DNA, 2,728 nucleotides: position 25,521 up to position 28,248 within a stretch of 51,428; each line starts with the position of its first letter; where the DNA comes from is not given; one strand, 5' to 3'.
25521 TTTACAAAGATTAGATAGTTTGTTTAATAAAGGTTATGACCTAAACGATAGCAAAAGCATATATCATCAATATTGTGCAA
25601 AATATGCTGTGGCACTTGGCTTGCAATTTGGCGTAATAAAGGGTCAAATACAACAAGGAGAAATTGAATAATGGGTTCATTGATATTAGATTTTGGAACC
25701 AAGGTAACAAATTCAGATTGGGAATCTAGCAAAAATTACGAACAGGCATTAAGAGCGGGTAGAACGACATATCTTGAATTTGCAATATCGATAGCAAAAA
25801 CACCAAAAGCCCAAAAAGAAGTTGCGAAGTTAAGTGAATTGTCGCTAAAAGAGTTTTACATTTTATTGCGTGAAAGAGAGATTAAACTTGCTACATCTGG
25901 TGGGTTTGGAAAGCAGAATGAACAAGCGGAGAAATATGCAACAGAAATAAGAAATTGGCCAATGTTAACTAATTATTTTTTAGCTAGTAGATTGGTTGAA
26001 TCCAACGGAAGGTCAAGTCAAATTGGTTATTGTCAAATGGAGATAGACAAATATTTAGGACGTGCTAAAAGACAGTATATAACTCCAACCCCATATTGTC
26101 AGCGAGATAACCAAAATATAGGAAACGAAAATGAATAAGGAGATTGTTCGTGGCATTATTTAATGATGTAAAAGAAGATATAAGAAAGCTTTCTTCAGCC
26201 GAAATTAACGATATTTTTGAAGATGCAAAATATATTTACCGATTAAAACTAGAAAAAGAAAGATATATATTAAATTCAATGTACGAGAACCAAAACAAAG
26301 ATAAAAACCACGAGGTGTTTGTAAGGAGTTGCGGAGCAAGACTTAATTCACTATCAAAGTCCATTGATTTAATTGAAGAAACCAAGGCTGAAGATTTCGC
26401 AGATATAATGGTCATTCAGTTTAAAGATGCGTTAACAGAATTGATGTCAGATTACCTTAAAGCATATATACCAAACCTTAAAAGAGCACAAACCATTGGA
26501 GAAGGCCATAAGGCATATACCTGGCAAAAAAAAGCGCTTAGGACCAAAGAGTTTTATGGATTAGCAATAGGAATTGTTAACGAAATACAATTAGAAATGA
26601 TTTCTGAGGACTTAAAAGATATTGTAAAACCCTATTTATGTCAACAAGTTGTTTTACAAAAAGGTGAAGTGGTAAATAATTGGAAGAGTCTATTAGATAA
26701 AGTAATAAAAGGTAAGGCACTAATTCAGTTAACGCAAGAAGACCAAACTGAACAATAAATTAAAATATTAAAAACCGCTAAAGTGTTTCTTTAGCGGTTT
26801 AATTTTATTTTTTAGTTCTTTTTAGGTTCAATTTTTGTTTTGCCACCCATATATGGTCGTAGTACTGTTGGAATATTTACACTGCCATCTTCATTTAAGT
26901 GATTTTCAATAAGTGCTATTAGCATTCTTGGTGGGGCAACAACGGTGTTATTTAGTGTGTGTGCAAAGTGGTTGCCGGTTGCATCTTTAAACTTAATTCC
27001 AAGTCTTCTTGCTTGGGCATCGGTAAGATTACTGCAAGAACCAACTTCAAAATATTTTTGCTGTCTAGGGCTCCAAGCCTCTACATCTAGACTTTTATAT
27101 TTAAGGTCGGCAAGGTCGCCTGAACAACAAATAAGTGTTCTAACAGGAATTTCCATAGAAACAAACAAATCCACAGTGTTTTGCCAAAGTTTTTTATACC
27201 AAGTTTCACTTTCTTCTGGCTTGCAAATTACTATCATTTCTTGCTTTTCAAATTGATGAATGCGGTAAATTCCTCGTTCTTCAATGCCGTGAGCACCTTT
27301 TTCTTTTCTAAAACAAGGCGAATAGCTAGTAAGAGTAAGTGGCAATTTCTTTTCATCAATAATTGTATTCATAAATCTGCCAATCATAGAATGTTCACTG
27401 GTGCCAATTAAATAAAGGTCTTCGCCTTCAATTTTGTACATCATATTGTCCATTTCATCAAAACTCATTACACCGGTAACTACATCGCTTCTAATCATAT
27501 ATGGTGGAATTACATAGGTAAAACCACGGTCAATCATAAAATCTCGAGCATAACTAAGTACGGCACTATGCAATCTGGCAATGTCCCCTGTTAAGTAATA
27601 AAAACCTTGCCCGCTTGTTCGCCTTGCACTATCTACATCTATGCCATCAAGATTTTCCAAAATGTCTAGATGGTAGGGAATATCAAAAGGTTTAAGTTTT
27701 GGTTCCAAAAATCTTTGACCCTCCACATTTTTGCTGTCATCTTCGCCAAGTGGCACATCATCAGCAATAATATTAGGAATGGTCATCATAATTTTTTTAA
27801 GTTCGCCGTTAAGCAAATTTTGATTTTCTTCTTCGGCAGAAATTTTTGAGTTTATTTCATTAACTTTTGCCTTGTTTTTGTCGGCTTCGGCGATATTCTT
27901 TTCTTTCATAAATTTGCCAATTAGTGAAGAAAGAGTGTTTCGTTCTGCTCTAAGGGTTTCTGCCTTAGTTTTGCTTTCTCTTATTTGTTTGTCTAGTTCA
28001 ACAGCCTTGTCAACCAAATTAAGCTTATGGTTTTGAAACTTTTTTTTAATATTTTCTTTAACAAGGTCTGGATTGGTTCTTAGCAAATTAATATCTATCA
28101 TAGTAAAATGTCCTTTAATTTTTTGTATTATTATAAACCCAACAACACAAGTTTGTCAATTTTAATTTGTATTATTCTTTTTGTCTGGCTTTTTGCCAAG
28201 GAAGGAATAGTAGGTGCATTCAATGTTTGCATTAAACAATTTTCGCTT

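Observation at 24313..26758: Four tandem, diverged paralogs of an unrecognised helical protein family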

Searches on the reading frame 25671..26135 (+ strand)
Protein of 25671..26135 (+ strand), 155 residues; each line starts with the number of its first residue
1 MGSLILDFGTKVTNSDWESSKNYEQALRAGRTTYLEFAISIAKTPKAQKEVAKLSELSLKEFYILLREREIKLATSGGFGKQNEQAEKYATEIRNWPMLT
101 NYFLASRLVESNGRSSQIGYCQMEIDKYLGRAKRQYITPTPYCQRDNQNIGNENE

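Call 7: search_protein_families(library=pfam, proteins=[window:25671-26135:+], max_evalue=1)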
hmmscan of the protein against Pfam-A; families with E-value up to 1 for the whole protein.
window:25671-26135:+ (155 aa): 0 families

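Call 8: search_protein_families(library=phrogs, proteins=[window:25671-26135:+], max_evalue=1)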
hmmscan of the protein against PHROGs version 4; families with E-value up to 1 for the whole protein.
window:25671-26135:+ (155 aa): 1 family
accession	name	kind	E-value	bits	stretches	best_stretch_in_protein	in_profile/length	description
phrog_1482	-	head and packaging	0.23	12.1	1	14-59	53-98/147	terminase small subunit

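Call 33: search_protein_families(library=padloc, proteins=[window:25671-26135:+], max_evalue=1)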
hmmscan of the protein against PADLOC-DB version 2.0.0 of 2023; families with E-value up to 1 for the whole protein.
window:25671-26135:+ (155 aa): 0 families

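Call 34: search_protein_families(library=ncbifam, proteins=[window:25671-26135:+], max_evalue=1)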
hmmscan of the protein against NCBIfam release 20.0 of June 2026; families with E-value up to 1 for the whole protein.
window:25671-26135:+ (155 aa): 1 family
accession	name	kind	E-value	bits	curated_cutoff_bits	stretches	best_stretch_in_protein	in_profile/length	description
NF009210.0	PRK12559.1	equivalog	0.006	16.7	159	0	48-74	65-91/131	transcriptional regulator SpxA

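Call 86: find_related_loci(query=A9, collection=metagenome_contigs, flank=8000)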
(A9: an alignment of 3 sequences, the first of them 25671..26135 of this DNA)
Query A9 (155 aa) in metagenome_contigs; peptide patterns used: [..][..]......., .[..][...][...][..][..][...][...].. (x = any residue, [..] = any of these).
350 stretches matched a pattern, but none encodes a relative of the query by tblastn (E <= 1e-3).

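Call 87: find_related_loci(query=A9, collection=viral_contigs, flank=8000)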
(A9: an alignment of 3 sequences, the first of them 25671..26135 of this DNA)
Query A9 (155 aa) in viral_contigs; peptide patterns used: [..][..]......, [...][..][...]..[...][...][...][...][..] (x = any residue, [..] = any of these).
78 stretches matched a pattern, but none encodes a relative of the query by tblastn (E <= 1e-3).

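Call 103: search_protein_families(library=pfam, alignment_id=A8, max_evalue=10)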
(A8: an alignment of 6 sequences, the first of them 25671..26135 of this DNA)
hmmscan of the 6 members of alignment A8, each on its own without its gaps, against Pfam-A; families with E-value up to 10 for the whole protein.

A. member 1, window:25671-26135:+ (155 aa): 0 families

B. families by the number of members that match (of 6 scanned): 9 families
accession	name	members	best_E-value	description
PF23937.1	DUF7272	1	0.0084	Family of unknown function (DUF7272)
PF12873.12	DUF3825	1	0.011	Domain of unknown function (DUF3825)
PF16696.11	ZFYVE21_C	1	0.017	Zinc finger FYVE domain-containing protein 21 C-terminus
PF22727.1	NCH2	1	0.036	NACHT C-terminal Helical domain 2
PF01379.25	Porphobil_deam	1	0.038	Porphobilinogen deaminase, dipyromethane cofactor binding domain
PF17511.7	Mobilization_B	1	0.044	Mobilization protein B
PF23387.2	TPR_IFT80_172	1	0.058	IFT80/172/WDR35/WDR19 TPR domain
PF05055.17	DUF677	1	0.079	Protein of unknown function (DUF677)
PF00015.26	MCPsignal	1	0.27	Methyl-accepting chemotaxis protein (MCP) signalling domain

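Call 104: search_protein_families(library=phrogs, alignment_id=A8, max_evalue=10)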
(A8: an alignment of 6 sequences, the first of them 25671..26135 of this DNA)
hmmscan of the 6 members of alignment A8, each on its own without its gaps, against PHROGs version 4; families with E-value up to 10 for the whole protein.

A. member 1, window:25671-26135:+ (155 aa): 1 family
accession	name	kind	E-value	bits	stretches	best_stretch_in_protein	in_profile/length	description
phrog_1482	-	head and packaging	0.23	12.1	1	14-59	53-98/147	terminase small subunit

B. families by the number of members that match (of 6 scanned): 7 families
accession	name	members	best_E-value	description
phrog_2726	-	1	0.0042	-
phrog_5367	-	1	0.087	-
phrog_3498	-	1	0.11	NAD-dependent DNA ligase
phrog_20635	-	1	0.18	-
phrog_18578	-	1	0.19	-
phrog_1482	-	1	0.23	terminase small subunit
phrog_14102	-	1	0.29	-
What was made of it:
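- Those weak hits are seen in only 1 of 6 family members (calls 103, 104).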

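Call 106: search_dna_similar(query=window:25671-26135:+, collection=phages, mode=protein, max_evalue=10, max_rows=15)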
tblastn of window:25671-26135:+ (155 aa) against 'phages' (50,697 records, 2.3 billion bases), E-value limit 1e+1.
No match.

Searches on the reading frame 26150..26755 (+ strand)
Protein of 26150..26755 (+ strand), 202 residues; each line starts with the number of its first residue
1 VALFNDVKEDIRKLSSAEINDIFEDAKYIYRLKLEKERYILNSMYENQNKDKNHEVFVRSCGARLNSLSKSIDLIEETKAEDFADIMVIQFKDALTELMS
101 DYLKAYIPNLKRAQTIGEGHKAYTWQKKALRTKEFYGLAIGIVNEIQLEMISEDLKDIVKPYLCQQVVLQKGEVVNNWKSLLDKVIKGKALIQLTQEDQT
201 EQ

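Call 7: search_protein_families(library=pfam, proteins=[window:26150-26755:+], max_evalue=1)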
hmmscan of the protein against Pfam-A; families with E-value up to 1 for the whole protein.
window:26150-26755:+ (202 aa): 0 families

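Call 8: search_protein_families(library=phrogs, proteins=[window:26150-26755:+], max_evalue=1)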
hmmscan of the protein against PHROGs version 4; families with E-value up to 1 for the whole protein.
window:26150-26755:+ (202 aa): 2 families
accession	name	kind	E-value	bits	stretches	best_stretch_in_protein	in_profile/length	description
phrog_5435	-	unknown function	0.21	12.9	0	130-167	39-76/96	-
phrog_35003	-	unknown function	0.44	11.4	0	60-118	30-87/120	-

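Call 27: find_related_loci(query=window:26150-26755:+, collection=viral_contigs, flank=10000)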
Query window:26150-26755:+ (202 aa) in viral_contigs; peptide patterns used: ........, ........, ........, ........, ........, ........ (x = any residue, [..] = any of these).
11 stretches matched a pattern, but none encodes a relative of the query by tblastn (E <= 1e-3).

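Call 33: search_protein_families(library=padloc, proteins=[window:26150-26755:+], max_evalue=1)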
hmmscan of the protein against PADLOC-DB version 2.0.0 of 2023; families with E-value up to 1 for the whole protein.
window:26150-26755:+ (202 aa): 0 families

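Call 34: search_protein_families(library=ncbifam, proteins=[window:26150-26755:+], max_evalue=1)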
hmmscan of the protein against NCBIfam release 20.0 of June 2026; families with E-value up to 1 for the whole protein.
window:26150-26755:+ (202 aa): 1 family
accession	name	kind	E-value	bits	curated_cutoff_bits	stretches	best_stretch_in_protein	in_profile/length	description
NF047435.1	LA_2272_fam_lipo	equivalog_domain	0.066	13.4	30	1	132-151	32-51/59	LA_2272/LA_2273 family lipoprotein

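Call 95: search_dna_similar(query=window:26150-26755:+, collection=plasmids, mode=protein, max_evalue=1, max_rows=8)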
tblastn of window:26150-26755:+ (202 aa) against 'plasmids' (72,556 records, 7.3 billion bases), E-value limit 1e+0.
No match.
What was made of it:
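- On Phage anti-defence gene set: Plasmid records were searched with P8 only, also negative (call 95).
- Plasmid records were searched with P8 only and gave no match (call 95).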

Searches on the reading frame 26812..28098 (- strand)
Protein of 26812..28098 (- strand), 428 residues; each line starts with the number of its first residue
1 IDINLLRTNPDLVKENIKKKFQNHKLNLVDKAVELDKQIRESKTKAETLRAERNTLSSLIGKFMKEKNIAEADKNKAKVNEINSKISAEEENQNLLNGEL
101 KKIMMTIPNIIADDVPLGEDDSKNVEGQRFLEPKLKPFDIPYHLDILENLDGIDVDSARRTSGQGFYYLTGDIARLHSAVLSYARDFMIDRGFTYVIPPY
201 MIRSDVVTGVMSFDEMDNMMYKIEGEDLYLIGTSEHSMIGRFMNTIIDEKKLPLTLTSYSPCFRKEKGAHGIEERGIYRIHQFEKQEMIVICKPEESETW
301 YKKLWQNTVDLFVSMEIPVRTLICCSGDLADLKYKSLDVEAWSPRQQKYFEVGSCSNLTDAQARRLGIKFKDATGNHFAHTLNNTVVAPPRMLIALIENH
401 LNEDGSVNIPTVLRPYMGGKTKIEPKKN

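Call 17: find_related_loci(query=window:26812-28098:-, collection=genome_contigs, flank=10000)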
Query window:26812-28098:- (428 aa) in genome_contigs; peptide patterns used: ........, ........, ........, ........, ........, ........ (x = any residue, [..] = any of these).
600 stretches matched a pattern (row limit reached: there are more); 593 encode a relative of the query (tblastn E <= 1e-3); the best 80 are kept; 80 distinct loci.
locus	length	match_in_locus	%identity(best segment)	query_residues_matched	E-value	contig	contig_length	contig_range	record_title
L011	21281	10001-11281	78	1-426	0e+0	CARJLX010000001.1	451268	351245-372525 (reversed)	MAG TPA_asm: uncultured Eubacteriales bacterium isolate MGBC129253 genome assembly, contig: MGBC129253.1, whole genome s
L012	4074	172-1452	77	1-427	0e+0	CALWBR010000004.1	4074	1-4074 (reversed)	MAG: uncultured Clostridia bacterium isolate E06__bin182 genome assembly, contig: E06__k127_4124191, whole genome shotgu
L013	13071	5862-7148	77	1-428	0e+0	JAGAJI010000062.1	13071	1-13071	MAG: Clostridia bacterium isolate RGIG8495 Water_deer_Cecum-1__c308445, whole genome shotgun sequence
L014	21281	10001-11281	74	1-427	0e+0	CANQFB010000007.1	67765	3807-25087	MAG: uncultured Clostridia bacterium isolate Lapin-008__bin21 genome assembly, contig: Lapin-008__NODE_493_length_67765_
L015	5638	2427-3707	75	1-427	0e+0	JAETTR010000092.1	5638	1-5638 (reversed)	MAG: Bacillota bacterium isolate S4_Bin9 scaffold_7860, whole genome shotgun sequence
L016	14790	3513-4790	74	1-426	0e+0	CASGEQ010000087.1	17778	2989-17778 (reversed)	uncultured Firmicutes bacterium isolate CO.A31.metabat-bins.163 genome assembly, contig: CO.A31.metabat-bins.163.fa_k141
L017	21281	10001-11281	74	1-427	0e+0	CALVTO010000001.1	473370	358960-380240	MAG: uncultured Clostridia bacterium isolate BRZ_DA__bin79 genome assembly, contig: BRZ_DA__NODE_8_length_473370_cov_21.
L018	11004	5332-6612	75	1-426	0e+0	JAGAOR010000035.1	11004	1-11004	MAG: Clostridia bacterium isolate RGIG8634 Water_deer_Cecum.Co__c1234341, whole genome shotgun sequence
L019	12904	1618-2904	74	1-427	0e+0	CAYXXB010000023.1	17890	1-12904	MAG TPA_asm: uncultured Clostridia bacterium isolate SRP199465_co2_56 genome assembly, contig: NODE_9340_length_17890_co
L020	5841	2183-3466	74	1-427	0e+0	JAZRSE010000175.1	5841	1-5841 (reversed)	MAG: Candidatus Scatosoma sp. isolate T1900045348_YK20190038.MAGScoT_cleanbin_000052 SGB_6729_k141_272145, whole genome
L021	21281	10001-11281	75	1-426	0e+0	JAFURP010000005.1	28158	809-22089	MAG: Clostridia bacterium isolate RGIG4762 Roe_deer_Rectum.Co__c153202, whole genome shotgun sequence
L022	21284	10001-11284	74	1-427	0e+0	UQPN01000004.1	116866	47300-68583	uncultured Clostridiales bacterium isolate UMGS509 genome assembly, contig: NODE_57_length_116866_cov_8.028653, whole ge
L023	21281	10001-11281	73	1-427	0e+0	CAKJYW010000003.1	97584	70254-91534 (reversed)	Bacilli bacterium isolate MAG-R001 genome assembly, contig: k141_151112, whole genome shotgun sequence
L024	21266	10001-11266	75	4-425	0e+0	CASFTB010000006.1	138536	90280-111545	uncultured Firmicutes bacterium isolate A17_L4_386386_idba_bin.24 genome assembly, contig: A17_L4_386386_idba_bin.24.fa_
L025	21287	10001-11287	73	1-427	0e+0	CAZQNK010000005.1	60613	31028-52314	MAG TPA_asm: uncultured Clostridia bacterium isolate SRP222994_co1_330 genome assembly, contig: NODE_751_length_60613_co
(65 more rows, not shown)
